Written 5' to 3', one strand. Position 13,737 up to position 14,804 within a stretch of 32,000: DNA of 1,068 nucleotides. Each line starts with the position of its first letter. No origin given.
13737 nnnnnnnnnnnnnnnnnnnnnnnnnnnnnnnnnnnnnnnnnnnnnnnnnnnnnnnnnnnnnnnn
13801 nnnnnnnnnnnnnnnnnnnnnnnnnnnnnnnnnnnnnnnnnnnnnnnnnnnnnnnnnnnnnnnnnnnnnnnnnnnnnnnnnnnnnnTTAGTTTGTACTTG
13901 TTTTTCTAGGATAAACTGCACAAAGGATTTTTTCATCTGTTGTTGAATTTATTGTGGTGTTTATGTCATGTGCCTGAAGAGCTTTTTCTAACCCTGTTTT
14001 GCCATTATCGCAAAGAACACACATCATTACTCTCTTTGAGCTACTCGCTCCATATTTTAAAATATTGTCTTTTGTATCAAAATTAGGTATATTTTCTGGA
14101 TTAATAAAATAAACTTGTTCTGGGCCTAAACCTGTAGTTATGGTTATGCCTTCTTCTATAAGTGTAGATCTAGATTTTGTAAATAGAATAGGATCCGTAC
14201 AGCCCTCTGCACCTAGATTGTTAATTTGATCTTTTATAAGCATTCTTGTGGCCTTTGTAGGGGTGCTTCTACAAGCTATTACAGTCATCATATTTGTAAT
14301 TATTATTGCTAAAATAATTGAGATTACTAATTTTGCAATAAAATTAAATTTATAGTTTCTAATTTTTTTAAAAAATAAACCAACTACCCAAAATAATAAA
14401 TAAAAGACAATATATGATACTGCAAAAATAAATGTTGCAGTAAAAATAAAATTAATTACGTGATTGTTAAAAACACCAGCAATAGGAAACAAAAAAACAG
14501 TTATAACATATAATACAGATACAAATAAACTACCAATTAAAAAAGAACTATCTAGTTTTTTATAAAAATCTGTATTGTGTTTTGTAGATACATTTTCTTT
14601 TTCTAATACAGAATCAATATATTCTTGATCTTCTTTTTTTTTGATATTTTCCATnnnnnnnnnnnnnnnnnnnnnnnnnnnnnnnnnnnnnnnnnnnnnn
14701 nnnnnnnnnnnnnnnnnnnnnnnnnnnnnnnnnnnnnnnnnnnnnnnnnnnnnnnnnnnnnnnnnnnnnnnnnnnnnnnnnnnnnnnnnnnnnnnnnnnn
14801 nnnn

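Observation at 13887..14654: Pilin-domain paralogue whose class III signal peptide is replaced by a 3-4 helix membrane domain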

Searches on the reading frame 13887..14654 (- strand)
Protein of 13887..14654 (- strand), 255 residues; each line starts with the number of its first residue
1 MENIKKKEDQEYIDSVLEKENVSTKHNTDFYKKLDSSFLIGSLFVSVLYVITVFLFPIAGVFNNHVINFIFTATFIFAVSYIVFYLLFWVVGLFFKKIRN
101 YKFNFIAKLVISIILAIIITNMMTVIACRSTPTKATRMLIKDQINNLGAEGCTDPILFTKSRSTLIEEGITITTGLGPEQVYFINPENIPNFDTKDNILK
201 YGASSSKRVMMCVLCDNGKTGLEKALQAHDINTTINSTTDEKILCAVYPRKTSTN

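Call 7: search_protein_families(library=pfam, proteins=[window:13887-14654:-], max_evalue=0.1)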
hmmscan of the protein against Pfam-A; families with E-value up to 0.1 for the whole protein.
window:13887-14654:- (255 aa): 0 families

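Call 9: find_homologous_proteins(query=window:13887-14654:-, max_evalue=0.001)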
Query window:13887-14654:- (255 aa): 6 proteins with E <= 0.001 among 581 candidates.
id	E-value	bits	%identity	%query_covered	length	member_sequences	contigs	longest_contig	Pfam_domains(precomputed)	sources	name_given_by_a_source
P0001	1.5e-162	557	100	100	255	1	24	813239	-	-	-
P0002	1.4e-147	508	93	100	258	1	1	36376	-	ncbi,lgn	-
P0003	3.5e-145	500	92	100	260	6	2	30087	-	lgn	-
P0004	9.8e-80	286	57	97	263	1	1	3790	-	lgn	-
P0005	5.6e-74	267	55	97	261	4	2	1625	-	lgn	-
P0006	1.2e-68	249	52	98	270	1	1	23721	-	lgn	-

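Call 15: find_encoding_contigs(protein=P0006, flank=10000, max_places=3)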
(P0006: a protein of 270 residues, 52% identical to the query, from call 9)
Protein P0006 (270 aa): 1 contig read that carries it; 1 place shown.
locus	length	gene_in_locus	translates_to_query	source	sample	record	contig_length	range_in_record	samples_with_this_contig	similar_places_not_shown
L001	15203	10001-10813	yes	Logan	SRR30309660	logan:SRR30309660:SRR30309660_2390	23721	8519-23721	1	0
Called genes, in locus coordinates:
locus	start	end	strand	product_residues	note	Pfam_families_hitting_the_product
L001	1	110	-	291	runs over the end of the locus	PF00924:MS_channel_2nd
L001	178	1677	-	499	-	PF07690:MFS_1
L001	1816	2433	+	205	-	PF01022:HTH_5, PF12840:HTH_20, PF13412:HTH_24 (weak), PF14947:HTH_45 (weak)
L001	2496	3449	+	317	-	-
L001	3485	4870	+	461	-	PF00890:FAD_binding_2 (faint), PF01134:GIDA (faint), PF01266:DAO (faint), PF01946:Thi4 (faint), PF03486:HI0933_like (faint), PF07992:Pyr_redox_2 (faint), PF21688:FAD-depend_C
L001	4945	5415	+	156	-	-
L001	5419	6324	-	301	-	PF01261:AP_endonuc_2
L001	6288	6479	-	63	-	PF13187:Fer4_9 (faint), PF00037:Fer4 (weak), PF13370:Fer4_13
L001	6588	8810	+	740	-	-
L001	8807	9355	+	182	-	-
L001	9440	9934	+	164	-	-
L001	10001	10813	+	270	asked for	-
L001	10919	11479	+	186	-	-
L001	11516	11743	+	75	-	-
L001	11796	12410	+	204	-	-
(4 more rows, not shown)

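Call 16: find_encoding_contigs(protein=P0002, flank=10000, max_places=3)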
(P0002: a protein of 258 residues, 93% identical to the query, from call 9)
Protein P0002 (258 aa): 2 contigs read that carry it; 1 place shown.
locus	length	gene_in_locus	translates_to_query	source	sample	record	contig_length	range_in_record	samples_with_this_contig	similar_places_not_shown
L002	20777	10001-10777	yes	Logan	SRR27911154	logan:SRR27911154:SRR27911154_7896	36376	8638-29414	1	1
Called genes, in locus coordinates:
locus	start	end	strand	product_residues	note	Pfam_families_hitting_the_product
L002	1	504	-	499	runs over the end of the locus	PF07690:MFS_1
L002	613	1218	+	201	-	PF01022:HTH_5, PF12840:HTH_20, PF13412:HTH_24 (faint)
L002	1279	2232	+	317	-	PF01368:DHH (weak)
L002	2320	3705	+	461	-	PF00890:FAD_binding_2 (faint), PF01134:GIDA (faint), PF01266:DAO (faint), PF03486:HI0933_like (faint), PF07992:Pyr_redox_2 (faint), PF13738:Pyr_redox_3 (faint), PF21688:FAD-depend_C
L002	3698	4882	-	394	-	PF01996:F420_ligase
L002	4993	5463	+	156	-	-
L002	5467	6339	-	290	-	PF01261:AP_endonuc_2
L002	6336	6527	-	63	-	PF13187:Fer4_9 (faint), PF12797:Fer4_2 (weak), PF13237:Fer4_10 (weak), PF00037:Fer4 (weak), PF13459:Fer4_15 (weak), PF12837:Fer4_6 (weak), PF13370:Fer4_13, PF12838:Fer4_7 (weak), +1 more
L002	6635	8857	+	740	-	-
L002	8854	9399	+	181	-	-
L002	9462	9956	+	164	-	-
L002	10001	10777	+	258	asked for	-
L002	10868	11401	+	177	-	-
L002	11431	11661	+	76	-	-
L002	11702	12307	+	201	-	-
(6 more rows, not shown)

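Call 17: search_protein_representatives(protein=window:13887-14654:-)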
Query: 255 residues. Proteins with E-value up to 0.001 (for the whole library): 25; up to 1e-10: 16; up to 1e-30: 7. The best 25 are listed.
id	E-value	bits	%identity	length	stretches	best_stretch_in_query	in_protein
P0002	4.4e-148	507.8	95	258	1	1-255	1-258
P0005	1.8e-74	266.8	58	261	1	3-253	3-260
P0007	9.0e-46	172.9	46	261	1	6-252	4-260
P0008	1.4e-36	142.8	41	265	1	9-252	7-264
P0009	6.1e-34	134.2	60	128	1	1-125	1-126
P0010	2.7e-32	128.8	38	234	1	34-252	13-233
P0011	9.6e-32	127.0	40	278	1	5-251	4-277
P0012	1.6e-25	106.6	37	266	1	6-250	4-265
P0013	3.6e-22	95.6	35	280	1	6-253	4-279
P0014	4.3e-19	85.5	41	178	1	105-252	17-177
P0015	1.2e-17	80.8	38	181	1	105-252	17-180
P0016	1.5e-17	80.5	39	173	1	105-252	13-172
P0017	3.9e-14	69.4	28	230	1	32-251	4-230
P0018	1.2e-13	67.7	37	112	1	144-250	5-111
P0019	3.3e-13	66.3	33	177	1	105-239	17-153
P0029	7.8e-05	38.9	26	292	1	47-217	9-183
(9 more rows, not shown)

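Call 24: find_related_loci(query=A1, collection=genome_contigs, flank=10000)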
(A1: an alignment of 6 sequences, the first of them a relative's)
Query A1 (255 aa) in genome_contigs; peptide patterns used: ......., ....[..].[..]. (x = any residue, [..] = any of these).
181 stretches matched a pattern; 1 encode a relative of the query (tblastn E <= 1e-3); 1 distinct loci.
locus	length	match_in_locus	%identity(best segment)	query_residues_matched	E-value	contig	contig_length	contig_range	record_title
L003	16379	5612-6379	55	6-253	7e-66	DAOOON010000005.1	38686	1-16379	MAG TPA_asm: archaeon isolate AMR_MDS_2622 NODE_1202_length_38686_cov_13.027491, whole genome shotgun sequence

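Call 28: predict_structure(alignment_id=A3)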
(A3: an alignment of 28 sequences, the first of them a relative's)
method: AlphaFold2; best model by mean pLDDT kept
length: 255 residues; sequences in the alignment: 28
mean_pLDDT: 81.3   pTM: 0.56
mean pLDDT of the five models: 81.3, 78.9, 78.3, 76.3, 74.7
residues with pLDDT >= 90: 100; 70-90: 109; 50-70: 41; < 50: 5
segments of 3 or more residues with pLDDT < 50: 126-128
pLDDT, mean of each block of 10 residues (from residue 1): 70 78 68 78 81 65 64 78 78 63 75 79 58 92 91 92 92 91 95 94 93 95 94 83 94 65
secondary structure, 60 per line:
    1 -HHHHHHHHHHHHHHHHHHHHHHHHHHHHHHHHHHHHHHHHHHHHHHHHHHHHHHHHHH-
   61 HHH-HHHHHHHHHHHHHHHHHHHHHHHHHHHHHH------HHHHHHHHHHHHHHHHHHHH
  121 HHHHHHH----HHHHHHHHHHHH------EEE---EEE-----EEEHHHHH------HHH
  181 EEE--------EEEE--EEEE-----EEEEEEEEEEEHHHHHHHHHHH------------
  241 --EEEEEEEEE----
elements in order: H2-59 H65-94 H101-127 H132-143 E150-152 E156-158 E164-166 H167-171 E181-183 E192-195 E198-201 E207-217 H218-228 E243-251

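Call 31: fold_search(model_id=the predicted structure, library=pdb)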
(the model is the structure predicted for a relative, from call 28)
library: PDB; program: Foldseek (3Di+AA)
matches with E <= 10: 184; with E <= 0.001: 0
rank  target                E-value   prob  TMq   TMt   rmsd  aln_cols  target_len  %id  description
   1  8zsv_R                2.5e-01  0.33  0.23  0.21  16.3       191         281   15  Cryo-EM structure of the RO5263397-bound mTAAR1-Gs complex (released 2024-07-24)
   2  6ezn_B                3.4e-01  0.85  0.23  0.46   4.9        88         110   19  Cryo-EM structure of the yeast oligosaccharyltransferase (OST) complex (released 2018-01-17)
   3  8wc5_R                4.1e-01  0.33  0.26  0.26  12.1       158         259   16  Cryo-EM structure of the TMA-bound mTAAR1-Gs complex (released 2023-12-27)
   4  8agc_D                5.9e-01  0.77  0.24  0.47   4.8        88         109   19  Structure of yeast oligosaccharylransferase complex with lipid-linked oligosaccharide and non-acceptor peptide bound (released 2022-12-07)
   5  6s7t_D                8.9e-01  0.63  0.24  0.50   3.8        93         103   16  Cryo-EM structure of human oligosaccharyltransferase complex OST-B (released 2019-12-18)
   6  8w89_R                9.5e-01  0.18  0.24  0.22  18.3       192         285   12  Cryo-EM structure of the PEA-bound TAAR1-Gs complex (released 2023-11-22)
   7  9vo0_F                1.0e+00  0.54  0.30  0.28  10.2       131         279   11  Cryo-EM structure of Gi coupled Sphingosine 1-phosphate receptor bound with Ponesimod (released 2026-01-28)
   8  8w8a_R                1.0e+00  0.16  0.24  0.22  16.4       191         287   14  Cryo-EM structure of the RO5256390-TAAR1 complex (released 2023-11-22)
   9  2wu5_D                1.1e+00  0.47  0.21  0.45   7.1       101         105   18  Crystal structure of the E. coli succinate:quinone oxidoreductase (SQR) SdhD His71Met mutant (released 2010-08-25)
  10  7jz2_C                1.1e+00  0.90  0.30  0.57   3.6       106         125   14  Succinate: quinone oxidoreductase SQR from E.coli K12 (released 2021-01-20)
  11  9lz1_R                1.1e+00  0.23  0.20  0.19  18.1       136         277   10  Cryo-EM structure of PTH1R-beta-arrestin1 complex in state 2 (released 2026-03-11)
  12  7oci_B                1.2e+00  0.47  0.23  0.45   4.8        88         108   19  Cryo-EM structure of yeast Ost6p containing oligosaccharyltransferase complex (released 2022-02-16)
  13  4ys4                  1.4e+00  0.08  0.13  0.13  12.2        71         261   10  Crystal structure of Pf41 tandem 6-cys domains from Plasmodium falciparum (released 2015-10-14)
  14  6s7o_D                1.4e+00  0.41  0.23  0.45   4.4        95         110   18  Cryo-EM structure of human oligosaccharyltransferase complex OST-A (released 2019-12-18)
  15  3v2y                  1.5e+00  0.25  0.18  0.10  19.5       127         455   16  Crystal Structure of a Lipid G protein-Coupled Receptor at 2.80A (released 2012-02-15)
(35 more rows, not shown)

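Call 49: find_encoding_contigs(protein=P0013, flank=8000, max_places=2)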
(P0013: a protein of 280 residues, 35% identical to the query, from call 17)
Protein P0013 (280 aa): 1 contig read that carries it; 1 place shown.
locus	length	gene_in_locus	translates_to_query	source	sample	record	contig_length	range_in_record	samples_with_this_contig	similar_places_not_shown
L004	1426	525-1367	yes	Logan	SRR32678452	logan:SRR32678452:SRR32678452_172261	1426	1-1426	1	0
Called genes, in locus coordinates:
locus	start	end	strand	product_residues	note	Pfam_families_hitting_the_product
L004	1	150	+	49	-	?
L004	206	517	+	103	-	-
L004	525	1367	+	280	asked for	-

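Call 53: find_encoding_contigs(protein=P0008, flank=10000, max_places=2)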
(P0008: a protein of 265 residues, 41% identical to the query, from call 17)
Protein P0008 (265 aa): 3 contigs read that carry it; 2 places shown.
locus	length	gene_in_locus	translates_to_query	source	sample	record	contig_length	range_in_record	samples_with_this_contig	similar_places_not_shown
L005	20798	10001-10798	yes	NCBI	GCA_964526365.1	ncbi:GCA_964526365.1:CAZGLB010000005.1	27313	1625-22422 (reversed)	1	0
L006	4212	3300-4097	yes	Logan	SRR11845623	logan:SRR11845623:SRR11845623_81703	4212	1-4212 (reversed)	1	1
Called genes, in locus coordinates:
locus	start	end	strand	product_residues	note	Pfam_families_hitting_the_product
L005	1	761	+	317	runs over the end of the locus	PF01368:DHH (faint)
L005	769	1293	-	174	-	-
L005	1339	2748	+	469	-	PF01946:Thi4 (faint), PF00890:FAD_binding_2 (faint), PF01134:GIDA (faint), PF01266:DAO (faint), PF03486:HI0933_like (faint), PF07992:Pyr_redox_2 (faint), PF13738:Pyr_redox_3 (faint), PF21688:FAD-depend_C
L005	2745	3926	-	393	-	PF01996:F420_ligase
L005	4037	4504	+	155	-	-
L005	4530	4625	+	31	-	-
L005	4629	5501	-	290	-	PF01261:AP_endonuc_2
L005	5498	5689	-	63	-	PF12797:Fer4_2, PF12837:Fer4_6, PF13237:Fer4_10 (weak), PF00037:Fer4, PF13459:Fer4_15 (faint), PF13370:Fer4_13, PF12838:Fer4_7 (faint)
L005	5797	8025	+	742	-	-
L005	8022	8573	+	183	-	-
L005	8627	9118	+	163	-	-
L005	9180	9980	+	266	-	-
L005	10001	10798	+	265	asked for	-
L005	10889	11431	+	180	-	-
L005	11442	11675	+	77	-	-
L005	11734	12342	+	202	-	-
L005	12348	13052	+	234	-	-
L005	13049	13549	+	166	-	-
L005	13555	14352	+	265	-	-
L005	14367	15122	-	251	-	-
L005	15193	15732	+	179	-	-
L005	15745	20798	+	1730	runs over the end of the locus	-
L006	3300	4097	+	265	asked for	-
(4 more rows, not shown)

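Call 56: find_encoding_contigs(protein=P0016, flank=6000, max_places=2)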
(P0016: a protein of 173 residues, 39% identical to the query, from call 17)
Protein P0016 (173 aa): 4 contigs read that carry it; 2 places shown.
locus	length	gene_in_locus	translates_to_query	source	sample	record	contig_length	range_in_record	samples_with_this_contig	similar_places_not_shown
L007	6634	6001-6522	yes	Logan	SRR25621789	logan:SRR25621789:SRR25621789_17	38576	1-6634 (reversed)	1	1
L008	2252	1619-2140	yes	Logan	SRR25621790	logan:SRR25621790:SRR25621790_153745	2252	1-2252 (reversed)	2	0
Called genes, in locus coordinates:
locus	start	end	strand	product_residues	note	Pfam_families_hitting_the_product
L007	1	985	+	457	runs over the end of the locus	PF00890:FAD_binding_2 (faint), PF01134:GIDA (faint), PF01266:DAO (faint), PF03486:HI0933_like (weak), PF07992:Pyr_redox_2 (faint), PF13738:Pyr_redox_3 (faint), PF21688:FAD-depend_C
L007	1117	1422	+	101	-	-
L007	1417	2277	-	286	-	PF01261:AP_endonuc_2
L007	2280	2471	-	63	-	PF12797:Fer4_2 (weak), PF12837:Fer4_6 (weak), PF00037:Fer4 (weak), PF13459:Fer4_15 (weak), PF13370:Fer4_13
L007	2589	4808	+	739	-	-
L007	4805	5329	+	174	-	-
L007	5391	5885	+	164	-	-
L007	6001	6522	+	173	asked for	-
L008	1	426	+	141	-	?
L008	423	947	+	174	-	-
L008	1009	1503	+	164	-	-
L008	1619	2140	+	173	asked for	-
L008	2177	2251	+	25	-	?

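Call 57: find_encoding_contigs(protein=P0029, flank=8000, max_places=2)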
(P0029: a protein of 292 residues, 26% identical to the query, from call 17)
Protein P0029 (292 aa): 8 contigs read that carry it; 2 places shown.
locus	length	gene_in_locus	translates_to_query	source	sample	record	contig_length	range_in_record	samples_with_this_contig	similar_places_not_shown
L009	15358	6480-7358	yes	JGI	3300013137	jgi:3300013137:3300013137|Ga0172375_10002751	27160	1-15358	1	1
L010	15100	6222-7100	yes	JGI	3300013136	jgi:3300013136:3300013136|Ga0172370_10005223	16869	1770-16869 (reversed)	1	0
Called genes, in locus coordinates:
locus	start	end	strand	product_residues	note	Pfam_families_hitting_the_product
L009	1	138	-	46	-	?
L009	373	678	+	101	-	PF08271:Zn_Ribbon_TF (weak)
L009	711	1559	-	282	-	-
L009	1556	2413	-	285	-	PF01261:AP_endonuc_2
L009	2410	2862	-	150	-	PF00583:Acetyltransf_1, PF13673:Acetyltransf_10 (weak), PF13508:Acetyltransf_7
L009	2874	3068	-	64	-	PF12797:Fer4_2 (weak), PF12837:Fer4_6 (weak), PF14697:Fer4_21 (weak), PF00037:Fer4 (weak), PF13459:Fer4_15 (weak), PF13370:Fer4_13 (weak)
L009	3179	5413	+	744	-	-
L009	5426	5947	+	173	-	-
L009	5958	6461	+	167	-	-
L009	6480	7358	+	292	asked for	-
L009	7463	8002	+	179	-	-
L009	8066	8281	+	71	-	-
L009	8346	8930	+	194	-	-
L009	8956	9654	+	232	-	-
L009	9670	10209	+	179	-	-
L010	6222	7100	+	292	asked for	-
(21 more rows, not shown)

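Call 64: search_protein_families(library=ncbifam, proteins=[window:13887-14654:-], max_evalue=0.1)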
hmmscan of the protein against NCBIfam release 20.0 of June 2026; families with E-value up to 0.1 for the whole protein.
window:13887-14654:- (255 aa): 3 families
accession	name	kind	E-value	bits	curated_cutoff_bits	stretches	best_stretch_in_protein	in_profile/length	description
NF045951.1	MAG0110_fam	subfamily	0.00083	18.7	98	1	29-128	5-103/237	MAG0110 family membrane protein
TIGR04522.1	EcfS_MSC_0063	hypoth_equivalog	0.00087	19.3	60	1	42-145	42-137/152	putative energy coupling factor transporter S component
NF043039.1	HgcAB_like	equivalog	0.062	12.9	285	1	11-130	133-245/350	HgcAB-like fusion protein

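Call 74: find_homologous_proteins(query=A2, max_evalue=0.001)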
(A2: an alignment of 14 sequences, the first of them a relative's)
Query A2 (14 sequences) (255 aa, profile of the alignment): 14 proteins with E <= 0.001 among 7181 candidates.
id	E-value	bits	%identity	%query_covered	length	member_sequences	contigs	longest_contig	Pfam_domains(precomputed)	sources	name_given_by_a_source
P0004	1.8e-105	370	57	97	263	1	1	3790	-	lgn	-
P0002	2.0e-105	370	93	100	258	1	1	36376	-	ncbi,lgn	-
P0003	1.2e-104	367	92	100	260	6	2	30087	-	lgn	-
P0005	1.7e-104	367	55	97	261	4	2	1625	-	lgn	-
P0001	2.3e-103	363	100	100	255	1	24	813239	-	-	-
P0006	4.8e-90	319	52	98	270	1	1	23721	-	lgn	-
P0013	4.1e-83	297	32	97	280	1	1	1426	-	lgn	-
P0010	6.5e-78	280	37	86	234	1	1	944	-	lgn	-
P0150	1.5e-76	275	38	97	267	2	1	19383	-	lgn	-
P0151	9.3e-76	273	34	97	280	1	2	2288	-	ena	-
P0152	3.5e-74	267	43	87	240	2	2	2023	-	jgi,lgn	jgi:hypothetical protein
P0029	8.7e-48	181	34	33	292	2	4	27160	-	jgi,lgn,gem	-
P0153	6.0e-40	155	98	51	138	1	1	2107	-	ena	-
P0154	4.0e-33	133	26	45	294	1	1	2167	-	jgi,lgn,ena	-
